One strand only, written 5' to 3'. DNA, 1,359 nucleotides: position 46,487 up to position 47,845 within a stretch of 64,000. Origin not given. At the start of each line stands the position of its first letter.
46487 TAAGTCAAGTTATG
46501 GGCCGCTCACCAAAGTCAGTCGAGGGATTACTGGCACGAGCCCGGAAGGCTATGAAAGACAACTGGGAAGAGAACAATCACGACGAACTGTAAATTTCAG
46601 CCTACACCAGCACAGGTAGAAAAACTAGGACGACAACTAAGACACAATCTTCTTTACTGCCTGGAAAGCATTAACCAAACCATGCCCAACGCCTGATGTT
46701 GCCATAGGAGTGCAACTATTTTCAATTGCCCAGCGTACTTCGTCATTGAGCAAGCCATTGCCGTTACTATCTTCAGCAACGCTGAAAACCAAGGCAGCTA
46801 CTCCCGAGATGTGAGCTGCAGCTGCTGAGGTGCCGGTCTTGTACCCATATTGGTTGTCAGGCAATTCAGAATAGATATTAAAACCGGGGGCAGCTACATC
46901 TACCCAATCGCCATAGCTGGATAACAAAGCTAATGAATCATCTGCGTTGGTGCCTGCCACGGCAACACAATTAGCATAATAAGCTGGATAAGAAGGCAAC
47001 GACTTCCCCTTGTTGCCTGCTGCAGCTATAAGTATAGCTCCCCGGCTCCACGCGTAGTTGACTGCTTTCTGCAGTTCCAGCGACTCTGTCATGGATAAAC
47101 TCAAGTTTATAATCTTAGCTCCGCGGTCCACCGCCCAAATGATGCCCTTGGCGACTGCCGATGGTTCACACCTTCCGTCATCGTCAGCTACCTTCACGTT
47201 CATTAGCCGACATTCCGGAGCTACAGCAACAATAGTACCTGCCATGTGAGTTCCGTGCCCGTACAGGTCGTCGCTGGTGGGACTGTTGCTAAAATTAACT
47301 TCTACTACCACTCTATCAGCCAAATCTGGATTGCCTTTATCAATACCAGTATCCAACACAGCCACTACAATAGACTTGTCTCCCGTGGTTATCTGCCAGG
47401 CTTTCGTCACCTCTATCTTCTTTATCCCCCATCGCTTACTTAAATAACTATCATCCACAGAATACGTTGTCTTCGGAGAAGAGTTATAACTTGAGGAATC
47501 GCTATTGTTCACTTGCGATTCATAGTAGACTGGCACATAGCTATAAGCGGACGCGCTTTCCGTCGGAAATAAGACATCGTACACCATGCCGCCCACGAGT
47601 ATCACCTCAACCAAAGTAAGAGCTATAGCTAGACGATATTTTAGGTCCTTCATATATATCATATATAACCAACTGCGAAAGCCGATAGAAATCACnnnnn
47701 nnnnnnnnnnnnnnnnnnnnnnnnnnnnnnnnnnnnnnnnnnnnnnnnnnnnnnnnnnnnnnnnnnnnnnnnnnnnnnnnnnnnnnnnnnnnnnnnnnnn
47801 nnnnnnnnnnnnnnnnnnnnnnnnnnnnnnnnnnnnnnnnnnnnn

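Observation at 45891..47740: ECF sigma factor and membrane-anchored subtilisin each preceded by the same ~45-nt motif containing the palindrome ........, forming an inverted repeat around the pair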

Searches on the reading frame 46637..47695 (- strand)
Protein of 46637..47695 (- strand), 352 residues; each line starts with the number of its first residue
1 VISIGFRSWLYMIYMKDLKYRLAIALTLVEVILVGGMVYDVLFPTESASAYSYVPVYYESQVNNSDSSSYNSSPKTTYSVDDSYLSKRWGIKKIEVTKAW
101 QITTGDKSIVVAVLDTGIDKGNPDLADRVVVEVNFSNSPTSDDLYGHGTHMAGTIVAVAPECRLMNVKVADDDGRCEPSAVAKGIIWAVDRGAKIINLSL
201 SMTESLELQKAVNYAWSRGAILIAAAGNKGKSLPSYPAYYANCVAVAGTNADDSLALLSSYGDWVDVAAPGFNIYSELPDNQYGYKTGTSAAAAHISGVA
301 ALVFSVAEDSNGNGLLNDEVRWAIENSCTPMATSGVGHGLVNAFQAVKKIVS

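Call 9: search_protein_families(library=pfam, proteins=[window:46637-47695:-])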
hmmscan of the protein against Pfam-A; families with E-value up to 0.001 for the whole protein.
window:46637-47695:- (352 aa): 1 family
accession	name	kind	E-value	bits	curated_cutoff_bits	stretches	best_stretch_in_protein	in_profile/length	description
PF00082.27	Peptidase_S8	-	5.6e-43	147.7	21.8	1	107-335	2-284/288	Subtilase family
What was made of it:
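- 46637..47653 (-): S8 subtilisin with N-terminal membrane anchor, 338 aa. No Shine-Dalgarno sequence; probably a leaderless or near-leaderless mRNA. Peptidase_S8 E=5.6e-43 (call 9).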

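Call 31: search_protein_families(library=ncbifam, proteins=[window:46637-47653:-], max_evalue=0.01)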
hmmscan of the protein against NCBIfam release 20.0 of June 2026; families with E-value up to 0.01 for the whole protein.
window:46637-47653:- (338 aa): 9 families
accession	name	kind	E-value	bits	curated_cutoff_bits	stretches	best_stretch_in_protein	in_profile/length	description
TIGR03921.1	T7SS_mycosin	equivalog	1.4e-49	169.1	278.75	1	81-335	2-287/353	type VII secretion-associated serine protease mycosin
NF049966.1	QH_SP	equivalog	3.5e-29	101.7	165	1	97-295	2-197/219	subtilisin-like serine protease QhpE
TIGR03895.1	protease_PatA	subfamily_domain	5.1e-19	68.5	421.05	1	141-318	17-204/606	PatA/PatG family cyanobactin maturation protease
NF033595.1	denti_PrtP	equivalog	9.1e-19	67.5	300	1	182-336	342-505/606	dentilisin complex serine proteinase subunit PrtP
NF040809.1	germ_prot_CspBA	exception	2.2e-08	32.2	1250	1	251-291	1006-1046/1099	bifunctional germination protease/germinant receptor pseudoprotease CspBA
NF040553.1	SGO_0316_fam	subfamily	4.7e-08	31.2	1400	1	252-293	670-711/1486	SGO_0316/SGO_0317 family LPXTG-anchored serine peptidase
NF051851.1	AtpSerPepEprS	equivalog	1e-06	27.1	1700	1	247-328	275-358/988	autotransporter serine peptidase EprS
NF042956.1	IteS_antiphage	equivalog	1.7e-05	23.3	900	1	92-143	254-303/747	S8 family anti-phage peptidase IteS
NF040808.2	CspC_non_triad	exception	0.00097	17.7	675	0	251-291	459-499/556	bile acid germinant receptor pseudoprotease CspC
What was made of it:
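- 46637..47653 (-): Closest NCBIfam model is mycosin, below its cutoff (call 31).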
